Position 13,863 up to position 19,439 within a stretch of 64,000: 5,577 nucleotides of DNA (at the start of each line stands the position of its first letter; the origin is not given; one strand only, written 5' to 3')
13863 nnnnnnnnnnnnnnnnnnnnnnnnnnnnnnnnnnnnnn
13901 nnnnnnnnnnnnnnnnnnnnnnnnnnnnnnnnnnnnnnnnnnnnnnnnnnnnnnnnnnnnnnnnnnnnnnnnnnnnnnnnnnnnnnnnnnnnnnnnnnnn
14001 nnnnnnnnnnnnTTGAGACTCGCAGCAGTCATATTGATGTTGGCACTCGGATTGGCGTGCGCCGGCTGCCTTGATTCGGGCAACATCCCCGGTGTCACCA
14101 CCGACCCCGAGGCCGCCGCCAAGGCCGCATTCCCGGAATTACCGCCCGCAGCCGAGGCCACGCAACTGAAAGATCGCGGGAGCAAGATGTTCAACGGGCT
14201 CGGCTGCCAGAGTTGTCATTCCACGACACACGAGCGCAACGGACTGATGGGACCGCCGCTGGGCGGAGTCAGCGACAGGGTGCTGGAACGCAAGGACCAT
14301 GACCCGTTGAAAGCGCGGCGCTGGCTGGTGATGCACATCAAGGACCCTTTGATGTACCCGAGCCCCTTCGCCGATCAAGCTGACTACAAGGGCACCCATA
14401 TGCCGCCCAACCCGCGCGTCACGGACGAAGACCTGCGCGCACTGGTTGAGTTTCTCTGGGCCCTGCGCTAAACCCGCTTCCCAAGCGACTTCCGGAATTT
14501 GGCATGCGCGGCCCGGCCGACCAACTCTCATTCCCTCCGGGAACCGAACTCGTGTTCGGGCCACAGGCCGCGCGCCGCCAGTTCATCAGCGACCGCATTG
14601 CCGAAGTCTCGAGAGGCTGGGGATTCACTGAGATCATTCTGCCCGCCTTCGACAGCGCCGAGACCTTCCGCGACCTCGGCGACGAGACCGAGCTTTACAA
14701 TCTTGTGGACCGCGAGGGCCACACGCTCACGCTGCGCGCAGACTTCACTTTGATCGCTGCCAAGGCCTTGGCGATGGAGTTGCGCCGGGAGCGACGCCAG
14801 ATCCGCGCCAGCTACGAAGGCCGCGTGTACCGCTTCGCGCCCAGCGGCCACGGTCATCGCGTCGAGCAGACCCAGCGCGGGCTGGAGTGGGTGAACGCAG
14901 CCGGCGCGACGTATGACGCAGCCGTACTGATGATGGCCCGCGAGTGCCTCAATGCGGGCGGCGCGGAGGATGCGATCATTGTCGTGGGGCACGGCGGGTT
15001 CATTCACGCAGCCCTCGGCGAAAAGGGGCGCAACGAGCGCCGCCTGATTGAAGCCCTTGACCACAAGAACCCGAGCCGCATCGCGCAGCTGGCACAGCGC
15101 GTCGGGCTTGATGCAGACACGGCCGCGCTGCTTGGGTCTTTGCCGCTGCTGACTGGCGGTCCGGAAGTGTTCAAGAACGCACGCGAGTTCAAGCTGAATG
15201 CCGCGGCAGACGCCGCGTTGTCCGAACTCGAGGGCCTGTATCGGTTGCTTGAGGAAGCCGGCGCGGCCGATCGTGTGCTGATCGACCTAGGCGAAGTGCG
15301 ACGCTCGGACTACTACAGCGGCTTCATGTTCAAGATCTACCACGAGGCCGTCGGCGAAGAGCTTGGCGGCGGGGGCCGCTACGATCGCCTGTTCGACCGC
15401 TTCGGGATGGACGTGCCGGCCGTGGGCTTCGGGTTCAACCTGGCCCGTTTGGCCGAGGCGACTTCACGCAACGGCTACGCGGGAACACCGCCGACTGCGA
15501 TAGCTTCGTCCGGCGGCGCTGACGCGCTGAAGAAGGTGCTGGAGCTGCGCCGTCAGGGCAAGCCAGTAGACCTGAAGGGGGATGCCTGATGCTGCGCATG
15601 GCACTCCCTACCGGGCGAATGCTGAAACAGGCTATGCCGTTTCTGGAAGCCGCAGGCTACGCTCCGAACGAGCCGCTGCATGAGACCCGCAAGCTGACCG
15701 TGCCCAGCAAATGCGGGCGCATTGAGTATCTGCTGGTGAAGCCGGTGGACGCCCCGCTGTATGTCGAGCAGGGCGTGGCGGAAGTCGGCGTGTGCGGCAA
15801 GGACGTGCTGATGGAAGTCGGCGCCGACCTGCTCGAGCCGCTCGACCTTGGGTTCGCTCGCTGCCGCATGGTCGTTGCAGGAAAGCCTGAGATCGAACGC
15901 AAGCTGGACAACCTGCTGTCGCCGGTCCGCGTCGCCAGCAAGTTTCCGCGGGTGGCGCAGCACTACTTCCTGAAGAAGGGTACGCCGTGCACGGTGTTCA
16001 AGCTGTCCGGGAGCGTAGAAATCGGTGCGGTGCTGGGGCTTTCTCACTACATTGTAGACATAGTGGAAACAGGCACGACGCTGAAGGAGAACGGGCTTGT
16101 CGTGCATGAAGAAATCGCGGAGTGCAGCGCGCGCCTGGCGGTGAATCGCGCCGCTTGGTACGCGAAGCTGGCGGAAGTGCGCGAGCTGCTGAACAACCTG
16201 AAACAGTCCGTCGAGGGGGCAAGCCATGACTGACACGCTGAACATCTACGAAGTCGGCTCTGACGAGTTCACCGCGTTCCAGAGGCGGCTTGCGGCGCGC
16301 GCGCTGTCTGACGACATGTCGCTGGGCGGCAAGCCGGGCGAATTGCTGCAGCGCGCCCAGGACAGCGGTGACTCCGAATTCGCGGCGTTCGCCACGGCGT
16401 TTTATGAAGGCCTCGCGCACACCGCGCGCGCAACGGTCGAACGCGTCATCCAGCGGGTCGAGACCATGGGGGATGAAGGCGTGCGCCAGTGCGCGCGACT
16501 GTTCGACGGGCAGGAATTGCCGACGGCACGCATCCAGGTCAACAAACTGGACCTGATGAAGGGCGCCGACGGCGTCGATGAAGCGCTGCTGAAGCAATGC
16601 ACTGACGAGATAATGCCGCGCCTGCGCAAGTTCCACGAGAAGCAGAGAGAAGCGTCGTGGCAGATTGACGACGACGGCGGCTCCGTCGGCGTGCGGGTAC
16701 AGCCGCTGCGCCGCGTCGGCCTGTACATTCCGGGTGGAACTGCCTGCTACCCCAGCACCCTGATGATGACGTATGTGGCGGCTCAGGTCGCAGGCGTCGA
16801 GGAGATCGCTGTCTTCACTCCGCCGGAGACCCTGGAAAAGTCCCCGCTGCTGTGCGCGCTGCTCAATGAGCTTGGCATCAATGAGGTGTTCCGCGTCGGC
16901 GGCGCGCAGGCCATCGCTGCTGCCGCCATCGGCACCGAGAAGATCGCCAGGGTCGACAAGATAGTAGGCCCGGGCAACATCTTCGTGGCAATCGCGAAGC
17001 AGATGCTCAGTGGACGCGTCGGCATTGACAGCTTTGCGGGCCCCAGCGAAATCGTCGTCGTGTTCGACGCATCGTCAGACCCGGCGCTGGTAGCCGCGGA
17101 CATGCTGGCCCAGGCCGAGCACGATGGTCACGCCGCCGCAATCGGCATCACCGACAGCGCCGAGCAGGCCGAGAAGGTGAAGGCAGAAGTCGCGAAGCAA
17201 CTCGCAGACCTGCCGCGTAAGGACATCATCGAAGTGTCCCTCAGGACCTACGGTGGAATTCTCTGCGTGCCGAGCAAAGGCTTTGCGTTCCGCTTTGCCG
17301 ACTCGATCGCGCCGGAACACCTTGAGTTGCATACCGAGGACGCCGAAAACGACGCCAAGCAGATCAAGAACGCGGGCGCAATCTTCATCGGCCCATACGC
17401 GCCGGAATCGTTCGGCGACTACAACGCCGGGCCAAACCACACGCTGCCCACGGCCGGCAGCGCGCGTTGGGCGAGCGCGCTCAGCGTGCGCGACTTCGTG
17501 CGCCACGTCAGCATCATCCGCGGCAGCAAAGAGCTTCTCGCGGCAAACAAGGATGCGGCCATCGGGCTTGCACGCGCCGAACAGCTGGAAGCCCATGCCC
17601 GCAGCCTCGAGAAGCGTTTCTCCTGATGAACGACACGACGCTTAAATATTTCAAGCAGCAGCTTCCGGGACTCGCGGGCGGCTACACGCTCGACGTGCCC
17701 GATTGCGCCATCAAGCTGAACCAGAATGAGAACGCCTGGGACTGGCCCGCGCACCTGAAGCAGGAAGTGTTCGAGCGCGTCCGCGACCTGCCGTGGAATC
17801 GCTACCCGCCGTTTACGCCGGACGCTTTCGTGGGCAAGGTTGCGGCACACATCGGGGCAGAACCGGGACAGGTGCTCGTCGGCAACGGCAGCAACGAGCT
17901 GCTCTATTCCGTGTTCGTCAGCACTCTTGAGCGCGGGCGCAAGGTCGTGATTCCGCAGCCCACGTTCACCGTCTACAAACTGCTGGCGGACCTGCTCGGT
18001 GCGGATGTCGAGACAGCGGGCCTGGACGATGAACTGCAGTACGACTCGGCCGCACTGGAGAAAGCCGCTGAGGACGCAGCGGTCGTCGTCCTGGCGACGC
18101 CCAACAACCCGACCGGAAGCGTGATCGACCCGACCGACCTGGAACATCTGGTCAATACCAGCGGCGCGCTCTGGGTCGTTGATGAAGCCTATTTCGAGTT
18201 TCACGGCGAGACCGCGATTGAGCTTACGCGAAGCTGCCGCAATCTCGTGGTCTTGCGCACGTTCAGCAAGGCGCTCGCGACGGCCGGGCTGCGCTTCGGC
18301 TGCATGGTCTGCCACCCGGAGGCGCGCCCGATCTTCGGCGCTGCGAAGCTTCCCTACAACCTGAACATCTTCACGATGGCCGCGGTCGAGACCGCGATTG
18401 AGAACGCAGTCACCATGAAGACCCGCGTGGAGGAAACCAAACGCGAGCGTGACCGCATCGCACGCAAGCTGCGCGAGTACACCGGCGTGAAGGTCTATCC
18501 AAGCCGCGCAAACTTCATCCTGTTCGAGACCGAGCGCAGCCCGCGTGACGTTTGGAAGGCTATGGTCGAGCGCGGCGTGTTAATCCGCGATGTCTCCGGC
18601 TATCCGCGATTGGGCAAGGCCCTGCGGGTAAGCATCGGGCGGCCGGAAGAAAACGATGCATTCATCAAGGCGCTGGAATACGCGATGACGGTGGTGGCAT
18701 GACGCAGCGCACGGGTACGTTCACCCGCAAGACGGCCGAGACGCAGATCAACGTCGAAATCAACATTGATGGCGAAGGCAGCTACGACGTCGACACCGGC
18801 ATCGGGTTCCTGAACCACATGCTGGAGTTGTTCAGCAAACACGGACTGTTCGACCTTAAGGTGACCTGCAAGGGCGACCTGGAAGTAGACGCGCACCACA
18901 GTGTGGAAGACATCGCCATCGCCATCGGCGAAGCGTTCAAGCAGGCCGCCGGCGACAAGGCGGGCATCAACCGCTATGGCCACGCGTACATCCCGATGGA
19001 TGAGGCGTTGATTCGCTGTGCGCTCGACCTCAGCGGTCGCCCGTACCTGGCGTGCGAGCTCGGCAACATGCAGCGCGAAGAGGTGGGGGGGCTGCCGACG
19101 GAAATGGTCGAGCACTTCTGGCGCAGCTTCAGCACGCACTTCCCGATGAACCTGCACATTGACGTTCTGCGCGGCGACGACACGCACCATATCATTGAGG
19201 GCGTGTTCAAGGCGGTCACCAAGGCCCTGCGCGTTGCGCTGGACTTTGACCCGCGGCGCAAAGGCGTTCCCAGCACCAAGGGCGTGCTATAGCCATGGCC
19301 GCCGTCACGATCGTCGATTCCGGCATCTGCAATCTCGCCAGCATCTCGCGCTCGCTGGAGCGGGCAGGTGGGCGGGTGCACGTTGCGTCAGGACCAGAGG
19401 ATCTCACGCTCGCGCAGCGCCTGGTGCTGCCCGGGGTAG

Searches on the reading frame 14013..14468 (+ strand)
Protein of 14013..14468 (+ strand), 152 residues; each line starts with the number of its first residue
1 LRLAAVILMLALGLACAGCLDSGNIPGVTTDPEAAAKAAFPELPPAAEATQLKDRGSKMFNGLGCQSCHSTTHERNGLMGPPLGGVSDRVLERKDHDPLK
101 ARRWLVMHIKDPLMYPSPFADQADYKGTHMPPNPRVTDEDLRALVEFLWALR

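Call 75: search_protein_families(library=ncbifam, proteins=[window:14013-14468:+], max_evalue=0.001)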
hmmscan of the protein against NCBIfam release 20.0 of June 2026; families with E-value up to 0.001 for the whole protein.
window:14013-14468:+ (152 aa): 1 family
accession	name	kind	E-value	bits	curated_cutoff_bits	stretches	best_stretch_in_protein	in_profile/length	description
NF033864.1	cytochrome579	equivalog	0.0004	20.2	280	1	4-77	4-74/179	cytochrome 579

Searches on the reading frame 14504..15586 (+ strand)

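Call 9: search_protein_families(library=ncbifam, proteins=[window:14504-15586:+], max_evalue=0.00001)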
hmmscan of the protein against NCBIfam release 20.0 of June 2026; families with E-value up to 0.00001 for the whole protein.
window:14504-15586:+ (361 aa): 21 families
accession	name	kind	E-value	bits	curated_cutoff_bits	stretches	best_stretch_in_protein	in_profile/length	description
TIGR00443.1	hisZ_biosyn_reg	equivalog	2.5e-68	230.5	271.65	1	18-321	4-313/314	ATP phosphoribosyltransferase regulatory subunit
NF008941.0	PRK12292.2-4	equivalog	3.6e-52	177.6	447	1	24-356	23-361/393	ATP phosphoribosyltransferase regulatory subunit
NF008942.0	PRK12292.2-5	equivalog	6.2e-50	170.1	643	1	10-323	11-331/434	ATP phosphoribosyltransferase regulatory subunit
NF008945.0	PRK12292.3-3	equivalog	4.4e-46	157.7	409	1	10-335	2-317/368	ATP phosphoribosyltransferase regulatory subunit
NF008936.0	PRK12292.1-3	equivalog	4.4e-44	150.9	492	1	21-323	18-328/406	ATP phosphoribosyltransferase regulatory subunit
TIGR00442.1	hisS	equivalog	1.6e-41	142.6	286.75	1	11-356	3-355/406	histidine--tRNA ligase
NF008943.0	PRK12292.3-1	equivalog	2.6e-39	135.5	690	1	9-321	25-331/403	ATP phosphoribosyltransferase regulatory subunit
NF008935.0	PRK12292.1-1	equivalog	2.5e-38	132.1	350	1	19-355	15-350/382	ATP phosphoribosyltransferase regulatory subunit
NF008940.0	PRK12292.2-3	equivalog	4.9e-35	121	450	1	21-320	16-320/404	ATP phosphoribosyltransferase regulatory subunit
NF008937.0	PRK12292.1-4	equivalog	1.5e-30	106.4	693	1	6-355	5-360/395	ATP phosphoribosyltransferase regulatory subunit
NF009086.0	PRK12421.1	equivalog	2.6e-30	105.6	318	1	11-355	10-358/389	ATP phosphoribosyltransferase regulatory subunit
NF008938.0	PRK12292.1-6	equivalog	4.3e-25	88.4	833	1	43-319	41-323/420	ATP phosphoribosyltransferase regulatory subunit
NF008953.0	PRK12295.1-6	equivalog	1.7e-22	79.9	384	2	22-185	9-175/384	ATP phosphoribosyltransferase regulatory subunit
NF008944.0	PRK12292.3-2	equivalog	3.6e-19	69.1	374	1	18-314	22-331/341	ATP phosphoribosyltransferase regulatory subunit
NF008950.0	PRK12295.1-3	equivalog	1.2e-16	61.1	492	1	195-321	244-379/387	ATP phosphoribosyltransferase regulatory subunit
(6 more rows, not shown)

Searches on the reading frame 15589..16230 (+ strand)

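Call 9: search_protein_families(library=ncbifam, proteins=[window:15589-16230:+], max_evalue=0.00001)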
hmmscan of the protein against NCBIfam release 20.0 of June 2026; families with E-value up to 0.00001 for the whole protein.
window:15589-16230:+ (214 aa): 1 family
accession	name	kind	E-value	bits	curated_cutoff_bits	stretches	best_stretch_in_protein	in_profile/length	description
TIGR00070.1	hisG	equivalog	6.5e-53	179.3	75.75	1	2-184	1-182/183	ATP phosphoribosyltransferase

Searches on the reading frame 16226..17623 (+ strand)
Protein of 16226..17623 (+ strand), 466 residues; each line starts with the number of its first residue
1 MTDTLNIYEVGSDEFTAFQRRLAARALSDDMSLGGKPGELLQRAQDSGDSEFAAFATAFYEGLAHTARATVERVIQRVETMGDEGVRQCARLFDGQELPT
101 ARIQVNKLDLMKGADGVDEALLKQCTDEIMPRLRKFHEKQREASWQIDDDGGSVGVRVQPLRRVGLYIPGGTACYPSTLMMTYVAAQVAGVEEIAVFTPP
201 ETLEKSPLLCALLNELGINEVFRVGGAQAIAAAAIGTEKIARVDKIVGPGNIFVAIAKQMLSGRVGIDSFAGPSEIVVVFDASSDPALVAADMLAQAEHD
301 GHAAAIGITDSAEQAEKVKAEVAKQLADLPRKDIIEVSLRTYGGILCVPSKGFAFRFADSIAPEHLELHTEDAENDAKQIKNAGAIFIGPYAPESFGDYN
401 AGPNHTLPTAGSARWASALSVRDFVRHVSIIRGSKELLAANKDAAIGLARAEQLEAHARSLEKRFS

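Call 9: search_protein_families(library=ncbifam, proteins=[window:16226-17623:+], max_evalue=0.00001)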
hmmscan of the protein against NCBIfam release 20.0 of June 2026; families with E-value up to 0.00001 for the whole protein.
window:16226-17623:+ (466 aa): 2 families
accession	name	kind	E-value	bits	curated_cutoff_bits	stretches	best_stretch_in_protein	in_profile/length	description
TIGR00069.1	hisD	equivalog_domain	1.5e-136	455.8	243.8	1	71-464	1-393/393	histidinol dehydrogenase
NF010343.0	PRK13770.1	equivalog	2.3e-97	326.4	647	1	66-464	20-414/416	histidinol dehydrogenase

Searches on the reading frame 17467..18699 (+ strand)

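Call 9: search_protein_families(library=ncbifam, proteins=[window:17467-18699:+], max_evalue=0.00001)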
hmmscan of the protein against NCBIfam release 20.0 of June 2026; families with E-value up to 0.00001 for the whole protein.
window:17467-18699:+ (411 aa): 55 families (the best 25 are shown)
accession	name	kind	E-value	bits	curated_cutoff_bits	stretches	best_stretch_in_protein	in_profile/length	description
TIGR01141.1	hisC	equivalog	8.6e-86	288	276.55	1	81-404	22-347/349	histidinol-phosphate transaminase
NF002877.0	PRK03317.1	equivalog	5.5e-65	219.6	409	1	79-407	31-367/374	histidinol-phosphate transaminase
NF002726.0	PRK02610.1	equivalog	4.8e-63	213.3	391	1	83-407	32-369/374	histidinol-phosphate transaminase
NF003496.0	PRK05166.1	equivalog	1.4e-56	191.9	540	1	82-406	39-369/373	histidinol-phosphate transaminase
TIGR01140.1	L_thr_O3P_dcar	equivalog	1.4e-55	188.8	290.55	1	87-403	25-330/331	threonine-phosphate decarboxylase CobD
NF002878.0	PRK03321.1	subfamily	5.4e-54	183.3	374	1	77-406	23-348/352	histidinol-phosphate transaminase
NF006580.0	PRK09105.1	subfamily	3.2e-45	154.6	444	1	80-408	47-372/375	pyridoxal phosphate-dependent aminotransferase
NF005915.1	PRK07908.1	equivalog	1e-34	120.4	360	1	83-404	16-332/332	Rv2231c family histidinol phosphate aminotransferase CobC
NF006014.0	PRK08153.1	equivalog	1.3e-34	119.7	510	1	124-408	76-365/370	pyridoxal phosphate-dependent aminotransferase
NF051461.1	pyoverd_PtaA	equivalog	9.3e-33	113.4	500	1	81-403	36-356/359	pyoverdine biosynthesis transaminase PtaA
NF053748.1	bifunc_CobBC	exception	1.1e-31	110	950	1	76-403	477-796/797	bifunctional hydrogenobyrinic acid a,c-diamide synthase/histidinol phosphate aminotransferase CobBC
NF006225.0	PRK08354.1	equivalog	4.1e-31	108.6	288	1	135-404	62-313/318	putative aminotransferase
NF041364.1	GntC_guanitoxin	equivalog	3.7e-29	101.7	415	1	128-403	55-350/356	guanitoxin biosynthesis PLP-dependent (S)-gamma-hydroxy-L-arginine cyclodehydratase GntC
NF004870.0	PRK06225.1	equivalog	8.9e-25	87.2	351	1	82-407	31-374/380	pyridoxal phosphate-dependent aminotransferase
NF005021.0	PRK06425.1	equivalog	7.4e-24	84.4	353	1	123-408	47-332/335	histidinol-phosphate aminotransferase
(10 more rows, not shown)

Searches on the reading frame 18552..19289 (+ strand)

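Call 9: search_protein_families(library=ncbifam, proteins=[window:18552-19289:+], max_evalue=0.00001)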
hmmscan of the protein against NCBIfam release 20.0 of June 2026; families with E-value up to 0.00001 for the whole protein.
window:18552-19289:+ (246 aa): 13 families
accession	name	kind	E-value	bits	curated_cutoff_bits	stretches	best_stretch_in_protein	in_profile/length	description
NF002111.0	PRK00951.2-1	equivalog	2.4e-81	271.9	231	1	51-246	2-194/194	imidazoleglycerol-phosphate dehydratase HisB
NF002112.0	PRK00951.2-2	equivalog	2.5e-80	268.8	315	1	56-246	5-194/194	imidazoleglycerol-phosphate dehydratase HisB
NF002116.0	PRK00951.2-6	equivalog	1.1e-77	260.4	269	1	50-246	1-197/197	imidazoleglycerol-phosphate dehydratase HisB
NF002109.0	PRK00951.1-5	equivalog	3.6e-77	258.6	278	1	52-246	2-196/196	imidazoleglycerol-phosphate dehydratase HisB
NF002110.2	PRK00951.1-6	equivalog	7.3e-74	247.8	266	1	53-246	1-199/199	imidazoleglycerol-phosphate dehydratase HisB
NF002115.0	PRK00951.2-5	equivalog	1e-73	247.3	289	1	52-246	2-195/195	imidazoleglycerol-phosphate dehydratase HisB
NF002106.0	PRK00951.1-1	equivalog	2e-72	243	283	1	51-246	2-197/197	imidazoleglycerol-phosphate dehydratase HisB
NF003937.0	PRK05446.1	equivalog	1.2e-71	241.6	443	1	51-246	165-355/355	bifunctional histidinol-phosphatase/imidazoleglycerol-phosphate dehydratase HisB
NF002107.0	PRK00951.1-2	equivalog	1.7e-71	239.9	267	1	55-246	4-194/194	imidazoleglycerol-phosphate dehydratase HisB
NF002114.0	PRK00951.2-4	equivalog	5.6e-69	231.6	189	1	57-246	4-190/190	imidazoleglycerol-phosphate dehydratase HisB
NF002108.0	PRK00951.1-3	equivalog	1.1e-68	230.9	328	1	51-246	8-203/205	imidazoleglycerol-phosphate dehydratase HisB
NF002113.0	PRK00951.2-3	equivalog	1.4e-58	197.9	288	1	57-245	6-189/190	imidazoleglycerol-phosphate dehydratase HisB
NF010121.0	PRK13598.1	equivalog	1e-51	175.4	295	1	53-246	3-193/193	imidazoleglycerol-phosphate dehydratase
